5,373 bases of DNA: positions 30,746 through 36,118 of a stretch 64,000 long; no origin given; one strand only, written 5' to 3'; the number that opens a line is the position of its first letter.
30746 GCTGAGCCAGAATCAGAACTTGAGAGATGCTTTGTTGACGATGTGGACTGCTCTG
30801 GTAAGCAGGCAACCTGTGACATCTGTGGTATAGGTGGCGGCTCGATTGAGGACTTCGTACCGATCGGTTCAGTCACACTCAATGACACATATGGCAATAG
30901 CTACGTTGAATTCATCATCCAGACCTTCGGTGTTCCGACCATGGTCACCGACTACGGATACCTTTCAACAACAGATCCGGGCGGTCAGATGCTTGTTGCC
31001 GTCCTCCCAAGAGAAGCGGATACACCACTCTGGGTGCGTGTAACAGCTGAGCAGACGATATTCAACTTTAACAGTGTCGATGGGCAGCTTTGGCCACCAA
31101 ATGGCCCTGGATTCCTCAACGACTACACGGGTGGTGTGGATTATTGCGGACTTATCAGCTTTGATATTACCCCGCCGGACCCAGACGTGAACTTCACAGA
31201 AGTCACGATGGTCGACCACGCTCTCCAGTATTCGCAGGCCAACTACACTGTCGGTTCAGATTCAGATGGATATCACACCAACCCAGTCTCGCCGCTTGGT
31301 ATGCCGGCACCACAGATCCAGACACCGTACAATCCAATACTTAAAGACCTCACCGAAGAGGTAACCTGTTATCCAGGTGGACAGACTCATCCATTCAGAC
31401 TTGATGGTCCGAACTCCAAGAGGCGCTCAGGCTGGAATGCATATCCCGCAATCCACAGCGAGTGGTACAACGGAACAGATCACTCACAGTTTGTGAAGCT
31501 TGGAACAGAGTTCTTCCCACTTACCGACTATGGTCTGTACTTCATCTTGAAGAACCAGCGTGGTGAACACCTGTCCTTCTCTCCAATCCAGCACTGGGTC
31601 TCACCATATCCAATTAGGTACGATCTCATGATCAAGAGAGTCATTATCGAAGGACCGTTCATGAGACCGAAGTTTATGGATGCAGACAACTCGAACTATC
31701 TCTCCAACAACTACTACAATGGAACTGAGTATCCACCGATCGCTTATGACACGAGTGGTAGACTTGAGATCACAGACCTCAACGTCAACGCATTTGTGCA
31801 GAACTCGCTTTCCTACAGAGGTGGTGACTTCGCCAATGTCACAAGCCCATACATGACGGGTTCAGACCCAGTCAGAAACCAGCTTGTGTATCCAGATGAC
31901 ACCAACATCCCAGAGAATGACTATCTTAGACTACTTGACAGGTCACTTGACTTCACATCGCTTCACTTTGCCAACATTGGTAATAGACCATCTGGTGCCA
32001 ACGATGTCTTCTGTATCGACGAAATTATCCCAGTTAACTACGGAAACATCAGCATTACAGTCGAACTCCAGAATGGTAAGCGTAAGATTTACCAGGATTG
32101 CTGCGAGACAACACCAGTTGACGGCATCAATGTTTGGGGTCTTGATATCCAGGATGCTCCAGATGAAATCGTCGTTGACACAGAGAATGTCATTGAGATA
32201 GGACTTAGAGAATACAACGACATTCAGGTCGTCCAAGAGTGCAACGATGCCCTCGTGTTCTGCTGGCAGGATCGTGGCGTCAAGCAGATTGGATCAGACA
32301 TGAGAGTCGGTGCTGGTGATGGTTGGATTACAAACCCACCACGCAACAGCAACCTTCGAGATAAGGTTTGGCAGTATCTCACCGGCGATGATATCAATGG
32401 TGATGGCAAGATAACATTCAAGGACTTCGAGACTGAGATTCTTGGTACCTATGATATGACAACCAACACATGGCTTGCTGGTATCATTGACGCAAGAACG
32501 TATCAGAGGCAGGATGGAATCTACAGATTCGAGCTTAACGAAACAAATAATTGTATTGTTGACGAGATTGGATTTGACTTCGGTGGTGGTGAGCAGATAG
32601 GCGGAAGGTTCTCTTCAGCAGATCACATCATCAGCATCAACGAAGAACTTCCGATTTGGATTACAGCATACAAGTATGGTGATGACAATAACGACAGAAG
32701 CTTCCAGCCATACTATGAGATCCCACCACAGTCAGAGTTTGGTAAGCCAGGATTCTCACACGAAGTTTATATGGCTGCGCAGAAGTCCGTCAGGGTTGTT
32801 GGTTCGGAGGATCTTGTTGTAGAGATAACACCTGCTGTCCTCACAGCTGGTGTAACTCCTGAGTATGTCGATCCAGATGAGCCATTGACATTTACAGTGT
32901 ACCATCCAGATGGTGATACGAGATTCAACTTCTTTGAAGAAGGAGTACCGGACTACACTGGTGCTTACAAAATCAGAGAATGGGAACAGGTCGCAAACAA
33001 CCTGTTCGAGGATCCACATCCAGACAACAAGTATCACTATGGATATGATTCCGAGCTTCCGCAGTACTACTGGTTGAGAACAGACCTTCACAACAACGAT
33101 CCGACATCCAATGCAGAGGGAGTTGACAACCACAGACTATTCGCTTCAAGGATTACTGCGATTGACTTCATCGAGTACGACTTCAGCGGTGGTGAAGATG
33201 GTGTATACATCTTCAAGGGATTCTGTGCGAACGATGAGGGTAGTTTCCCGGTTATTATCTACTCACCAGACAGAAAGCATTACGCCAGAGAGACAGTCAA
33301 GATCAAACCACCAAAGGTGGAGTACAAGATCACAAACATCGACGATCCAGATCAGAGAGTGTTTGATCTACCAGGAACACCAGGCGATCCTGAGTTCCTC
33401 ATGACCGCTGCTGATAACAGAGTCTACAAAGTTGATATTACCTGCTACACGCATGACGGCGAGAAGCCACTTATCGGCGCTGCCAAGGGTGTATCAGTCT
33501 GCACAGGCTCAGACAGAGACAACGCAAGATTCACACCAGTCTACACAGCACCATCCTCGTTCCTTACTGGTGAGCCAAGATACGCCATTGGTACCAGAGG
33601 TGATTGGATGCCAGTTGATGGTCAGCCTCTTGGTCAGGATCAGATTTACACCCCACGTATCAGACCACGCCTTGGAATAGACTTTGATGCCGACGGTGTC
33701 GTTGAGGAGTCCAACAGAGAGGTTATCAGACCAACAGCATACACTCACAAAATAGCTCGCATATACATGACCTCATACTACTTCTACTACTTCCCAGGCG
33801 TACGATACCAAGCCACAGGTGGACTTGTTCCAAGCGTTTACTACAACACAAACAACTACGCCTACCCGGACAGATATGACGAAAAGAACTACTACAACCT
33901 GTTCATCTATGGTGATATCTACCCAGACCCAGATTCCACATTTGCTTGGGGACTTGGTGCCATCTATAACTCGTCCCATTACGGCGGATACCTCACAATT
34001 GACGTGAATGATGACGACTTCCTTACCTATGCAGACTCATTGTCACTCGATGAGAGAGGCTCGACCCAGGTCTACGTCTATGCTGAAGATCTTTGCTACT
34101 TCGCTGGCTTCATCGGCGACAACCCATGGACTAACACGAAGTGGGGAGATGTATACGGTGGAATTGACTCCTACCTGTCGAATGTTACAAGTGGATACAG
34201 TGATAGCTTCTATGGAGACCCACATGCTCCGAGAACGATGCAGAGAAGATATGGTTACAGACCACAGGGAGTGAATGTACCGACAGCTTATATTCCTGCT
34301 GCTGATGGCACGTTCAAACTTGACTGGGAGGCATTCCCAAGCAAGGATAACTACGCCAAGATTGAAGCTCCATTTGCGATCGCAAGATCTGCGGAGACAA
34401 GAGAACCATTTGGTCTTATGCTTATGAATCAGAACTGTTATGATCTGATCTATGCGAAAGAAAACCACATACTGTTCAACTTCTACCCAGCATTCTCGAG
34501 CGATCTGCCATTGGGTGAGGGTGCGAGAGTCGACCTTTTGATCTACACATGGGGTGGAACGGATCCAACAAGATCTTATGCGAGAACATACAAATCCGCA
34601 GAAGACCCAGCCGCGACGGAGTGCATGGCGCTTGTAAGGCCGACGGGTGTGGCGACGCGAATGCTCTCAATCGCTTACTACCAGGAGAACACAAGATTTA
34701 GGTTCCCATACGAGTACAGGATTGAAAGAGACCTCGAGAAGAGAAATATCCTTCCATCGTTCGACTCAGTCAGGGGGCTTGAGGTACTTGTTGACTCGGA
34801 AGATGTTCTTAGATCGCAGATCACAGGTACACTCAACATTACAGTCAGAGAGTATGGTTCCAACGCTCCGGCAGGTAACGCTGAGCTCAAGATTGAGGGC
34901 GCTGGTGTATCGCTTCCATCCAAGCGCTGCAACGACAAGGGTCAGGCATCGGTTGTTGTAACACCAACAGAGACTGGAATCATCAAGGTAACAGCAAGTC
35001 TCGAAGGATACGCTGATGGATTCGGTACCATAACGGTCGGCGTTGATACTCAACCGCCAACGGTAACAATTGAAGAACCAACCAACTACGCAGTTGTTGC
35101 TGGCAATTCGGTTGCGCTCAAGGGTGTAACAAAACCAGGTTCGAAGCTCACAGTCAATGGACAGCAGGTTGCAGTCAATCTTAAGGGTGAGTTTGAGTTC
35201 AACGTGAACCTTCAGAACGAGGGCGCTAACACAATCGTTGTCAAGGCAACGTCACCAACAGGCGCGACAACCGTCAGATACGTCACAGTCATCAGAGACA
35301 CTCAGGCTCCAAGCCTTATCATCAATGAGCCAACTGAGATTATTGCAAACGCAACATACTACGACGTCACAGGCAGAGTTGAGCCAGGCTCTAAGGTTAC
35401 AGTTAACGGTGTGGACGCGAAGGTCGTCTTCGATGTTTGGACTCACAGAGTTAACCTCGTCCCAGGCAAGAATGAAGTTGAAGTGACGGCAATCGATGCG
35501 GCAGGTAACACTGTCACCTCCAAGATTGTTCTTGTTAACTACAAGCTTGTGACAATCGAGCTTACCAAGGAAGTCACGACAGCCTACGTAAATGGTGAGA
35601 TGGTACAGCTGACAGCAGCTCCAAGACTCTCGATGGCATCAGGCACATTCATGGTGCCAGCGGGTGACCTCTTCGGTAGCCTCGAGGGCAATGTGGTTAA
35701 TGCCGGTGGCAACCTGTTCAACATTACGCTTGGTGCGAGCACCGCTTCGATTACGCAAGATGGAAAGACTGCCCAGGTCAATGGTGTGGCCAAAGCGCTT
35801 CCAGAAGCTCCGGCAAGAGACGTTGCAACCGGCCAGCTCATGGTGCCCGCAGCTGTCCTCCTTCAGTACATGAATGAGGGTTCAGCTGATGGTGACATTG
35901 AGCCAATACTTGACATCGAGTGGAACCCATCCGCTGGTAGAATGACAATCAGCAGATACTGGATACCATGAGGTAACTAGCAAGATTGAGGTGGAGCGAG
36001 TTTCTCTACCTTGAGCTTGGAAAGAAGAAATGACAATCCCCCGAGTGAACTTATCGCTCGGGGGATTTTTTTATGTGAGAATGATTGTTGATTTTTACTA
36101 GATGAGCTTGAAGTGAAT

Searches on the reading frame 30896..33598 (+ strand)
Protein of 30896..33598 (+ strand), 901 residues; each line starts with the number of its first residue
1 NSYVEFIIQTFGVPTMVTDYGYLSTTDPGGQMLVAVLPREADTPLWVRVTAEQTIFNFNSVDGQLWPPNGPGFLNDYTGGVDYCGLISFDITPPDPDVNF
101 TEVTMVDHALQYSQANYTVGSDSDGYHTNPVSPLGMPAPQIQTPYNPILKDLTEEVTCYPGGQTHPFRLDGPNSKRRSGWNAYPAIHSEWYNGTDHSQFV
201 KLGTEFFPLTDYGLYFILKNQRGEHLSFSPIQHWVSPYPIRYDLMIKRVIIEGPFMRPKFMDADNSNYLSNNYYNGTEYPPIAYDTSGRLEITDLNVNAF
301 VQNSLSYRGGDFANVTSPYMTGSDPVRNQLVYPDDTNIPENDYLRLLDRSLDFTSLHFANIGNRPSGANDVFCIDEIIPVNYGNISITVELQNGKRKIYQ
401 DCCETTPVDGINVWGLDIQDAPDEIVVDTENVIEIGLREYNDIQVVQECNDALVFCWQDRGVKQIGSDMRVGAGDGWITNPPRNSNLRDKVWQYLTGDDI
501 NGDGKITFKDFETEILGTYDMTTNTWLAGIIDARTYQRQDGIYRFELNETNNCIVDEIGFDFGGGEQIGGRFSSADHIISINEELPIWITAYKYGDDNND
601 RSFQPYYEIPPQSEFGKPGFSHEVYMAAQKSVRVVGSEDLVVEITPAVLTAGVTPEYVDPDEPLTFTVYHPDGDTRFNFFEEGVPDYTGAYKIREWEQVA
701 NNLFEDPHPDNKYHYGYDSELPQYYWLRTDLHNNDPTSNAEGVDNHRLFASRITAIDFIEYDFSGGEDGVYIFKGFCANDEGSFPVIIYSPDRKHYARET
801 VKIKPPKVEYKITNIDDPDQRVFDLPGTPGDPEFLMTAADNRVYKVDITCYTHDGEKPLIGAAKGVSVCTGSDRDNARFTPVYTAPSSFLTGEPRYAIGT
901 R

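Call 77: predict_structure(alignment_id=A4)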
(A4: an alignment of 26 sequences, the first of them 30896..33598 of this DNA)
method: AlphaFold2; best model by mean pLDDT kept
length: 901 residues; sequences in the alignment: 26
mean_pLDDT: 65.4   pTM: 0.71
mean pLDDT of the five models: 65.4, 64.1, 64.2, 61.0, 59.8
residues with pLDDT >= 90: 123; 70-90: 292; 50-70: 222; < 50: 264
segments of 3 or more residues with pLDDT < 50: 1-16, 23-29, 58-71, 115-143, 166-181, 186-198, 261-272, 275-278, 318-339, 356-367, 444-449, 484-490, 565-573, 597-621, 722-725, 736-742, 751-753, 828-835, 837-840, 862-901
pLDDT, mean of each block of 10 residues (from residue 1): 31 43 49 56 68 53 43 53 62 76 79 48 37 40 62 79 55 40 49 43 74 86 77 59 84 82 41 49 75 73 63 56 41 45 60 52 44 84 92 85 69 89 92 87 48 85 73 71 49 73 89 90 82 60 87 88 49 68 85 58 35 36 76 93 92 80 93 92 80 83 76 62 51 56 54 62 90 82 87 93 81 71 59 45 67 79 41 39 29 32 27
secondary structure, 60 per line:
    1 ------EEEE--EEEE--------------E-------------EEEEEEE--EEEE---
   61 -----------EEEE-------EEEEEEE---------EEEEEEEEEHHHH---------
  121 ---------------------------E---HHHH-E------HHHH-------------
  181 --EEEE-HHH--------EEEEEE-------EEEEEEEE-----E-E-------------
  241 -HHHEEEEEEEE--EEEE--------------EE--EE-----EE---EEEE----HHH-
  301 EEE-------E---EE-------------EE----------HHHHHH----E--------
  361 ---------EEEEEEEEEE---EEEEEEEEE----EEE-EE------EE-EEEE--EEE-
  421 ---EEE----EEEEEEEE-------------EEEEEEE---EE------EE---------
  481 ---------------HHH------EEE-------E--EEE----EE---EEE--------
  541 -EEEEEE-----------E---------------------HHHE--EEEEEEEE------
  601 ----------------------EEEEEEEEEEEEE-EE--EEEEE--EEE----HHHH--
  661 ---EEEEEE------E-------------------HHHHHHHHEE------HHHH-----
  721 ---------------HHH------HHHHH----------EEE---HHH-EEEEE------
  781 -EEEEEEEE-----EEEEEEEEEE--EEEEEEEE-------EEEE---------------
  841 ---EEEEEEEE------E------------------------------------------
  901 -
elements in order (helices of 4 or more, strands of 3 or more residues): E7-10 E13-16 E45-51 E54-57 E72-75 E83-89 E99-107 H108-111 H152-155 H164-167 E183-186 E199-204 E212-219 E245-252 E255-258 E289-292 E301-303 H342-347 E370-379 E383-391 E396-398 E411-414 E417-419 E424-426 E431-438 E452-458 E505-507 E518-520 E530-532 E542-547 E587-594 E623-635 E641-645 E648-650 H655-658 E664-669 H696-703 H712-715 H745-749 E760-762 E770-774 E782-789 E795-804 E807-814 E822-825 E844-851

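Call 79: fold_search(model_id=the predicted structure, library=pdb)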
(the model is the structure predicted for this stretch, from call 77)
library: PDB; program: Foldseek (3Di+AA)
matches with E <= 10: 1238; with E <= 0.001: 31
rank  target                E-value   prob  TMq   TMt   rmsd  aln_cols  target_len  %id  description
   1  8ayh_C                1.6e-06  0.91  0.09  0.12  30.8       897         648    9  Structure of Complement C5 in Complex with small molecule inhibitor and CVF (released 2022-12-21)
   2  9u61_C                1.3e-05  0.96  0.13  0.17  23.5       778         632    8  CP/MBL pathways C3 convertase C4b2a and C3 complex (released 2026-01-14)
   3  8coe_C                1.4e-05  0.92  0.10  0.13  22.3       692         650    8  complement C5 in complex with the LCP0195 nanobody (released 2024-01-03)
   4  8ayh_B                1.7e-05  0.96  0.14  0.13  18.3       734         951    8  Structure of Complement C5 in Complex with small molecule inhibitor and CVF (released 2022-12-21)
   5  5ftx                  2.6e-05  0.99  0.09  0.13  19.1       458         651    8  Structure of surface layer protein SbsC, domains 4-9 (released 2017-02-22)
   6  5i5k_A                3.1e-05  0.44  0.11  0.07  25.2       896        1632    8  Structure of complement C5 in complex with eculizumab (released 2016-03-16)
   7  8cml_E                3.4e-05  0.93  0.10  0.13  21.6       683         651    8  Cryo-EM structure of complement C5 in complex with nanobodies UNbC5-1 and UNbC5-2 (released 2023-09-27)
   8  3prx_A                5.3e-05  0.91  0.10  0.06  20.9       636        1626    8  Structure of Complement C5 in Complex with CVF and SSL7 (released 2011-01-19)
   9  8uin_A                6.2e-05  0.95  0.13  0.17  17.6       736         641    8  Structure of the C3bBb-albicin complex (released 2024-05-08)
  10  5a42                  6.5e-05  0.54  0.13  0.08  33.2       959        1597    8  Cryo-EM single particle 3D reconstruction of the native conformation of E. coli alpha-2-macroglobulin (ECAM) (released 2015-07-29)
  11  5i5k_B                7.3e-05  0.94  0.14  0.09  17.6       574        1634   10  Structure of complement C5 in complex with eculizumab (released 2016-03-16)
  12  8q6t_I                7.3e-05  0.63  0.11  0.09  45.5       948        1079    8  Helical reconstruction of the relaxed thick filament from FIB milled left ventricular mouse myofibrils (released 2023-11-01)
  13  7r5k_10               7.7e-05  0.82  0.09  0.05  18.0       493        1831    8  Human nuclear pore complex (constricted) (released 2022-06-22)
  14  4rtd                  8.1e-05  0.84  0.11  0.09  26.8       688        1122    8  Escherichia coli alpha-2-macroglobulin activated by porcine elastase (released 2015-07-15)
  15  7qiv_A                8.6e-05  0.95  0.13  0.16  15.1       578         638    8  Structure of human C3b in complex with the EWE nanobody (released 2022-02-16)
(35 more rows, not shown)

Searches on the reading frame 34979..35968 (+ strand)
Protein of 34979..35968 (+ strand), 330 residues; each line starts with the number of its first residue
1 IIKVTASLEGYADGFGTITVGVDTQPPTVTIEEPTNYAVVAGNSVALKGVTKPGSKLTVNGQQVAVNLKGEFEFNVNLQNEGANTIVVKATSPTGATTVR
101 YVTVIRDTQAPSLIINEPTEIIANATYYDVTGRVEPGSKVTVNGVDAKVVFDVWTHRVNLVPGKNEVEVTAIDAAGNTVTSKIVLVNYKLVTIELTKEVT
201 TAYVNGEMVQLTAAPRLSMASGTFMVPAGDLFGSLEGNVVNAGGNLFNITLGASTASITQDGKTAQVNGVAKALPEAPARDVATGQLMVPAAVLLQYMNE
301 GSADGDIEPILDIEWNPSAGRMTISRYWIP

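Call 5: search_protein_families(library=pfam, max_evalue=1, proteins=[window:34979-35968:+])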
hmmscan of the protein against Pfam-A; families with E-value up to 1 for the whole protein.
seq(330 aa): 13 families
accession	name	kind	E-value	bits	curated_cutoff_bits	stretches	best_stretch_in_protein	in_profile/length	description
PF09136.16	Glucodextran_B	-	4.8e-21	74.9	27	2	111-184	1-78/83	Glucodextranase, domain B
PF07833.16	Cu_amine_oxidN1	-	7.4e-09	36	24.2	2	203-299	1-94/108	Copper amine oxidase N-terminal domain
PF12733.13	Cadherin-like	-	7.9e-08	33.1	24.2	2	44-105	28-86/89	Cadherin-like beta sandwich domain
PF17936.7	Big_6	-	0.00011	22.9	27.6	2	117-180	4-75/83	Bacterial Ig domain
PF22768.1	SPP1_Dit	-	0.00022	21.8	25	1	138-175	51-87/97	Siphovirus-type tail component, C-terminal domain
PF19077.6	Big_13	-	0.0046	17.9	27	1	154-182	64-94/102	Bacterial Ig-like domain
PF22370.1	FliC-like_3rd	-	0.013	16.2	27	1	43-99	57-112/120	Flagellin, beta sheet domain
PF24107.1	DUF7382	-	0.026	14.9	27.4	1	161-189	16-44/65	Domain of unknown function (DUF7382)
PF00094.30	VWD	-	0.047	14.5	22.9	0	168-213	42-88/156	von Willebrand factor type D domain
PF22820.2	TcaA_3rd_4th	-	0.067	13.6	27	1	52-100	11-58/73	TcaA protein 3rd/4th domain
PF20622.4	Big_15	-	0.39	11.1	27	0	163-187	57-81/82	Bacterial Ig domain (Big_16)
PF16339.10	DUF4969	-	0.8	10.6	31.4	0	29-65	41-76/79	Domain of unknown function (DUF4969)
PF07550.17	Shr-like_HID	-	0.98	10.4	22.3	1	55-91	29-70/82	Heme-binding protein Shr-like, Hb-interacting domain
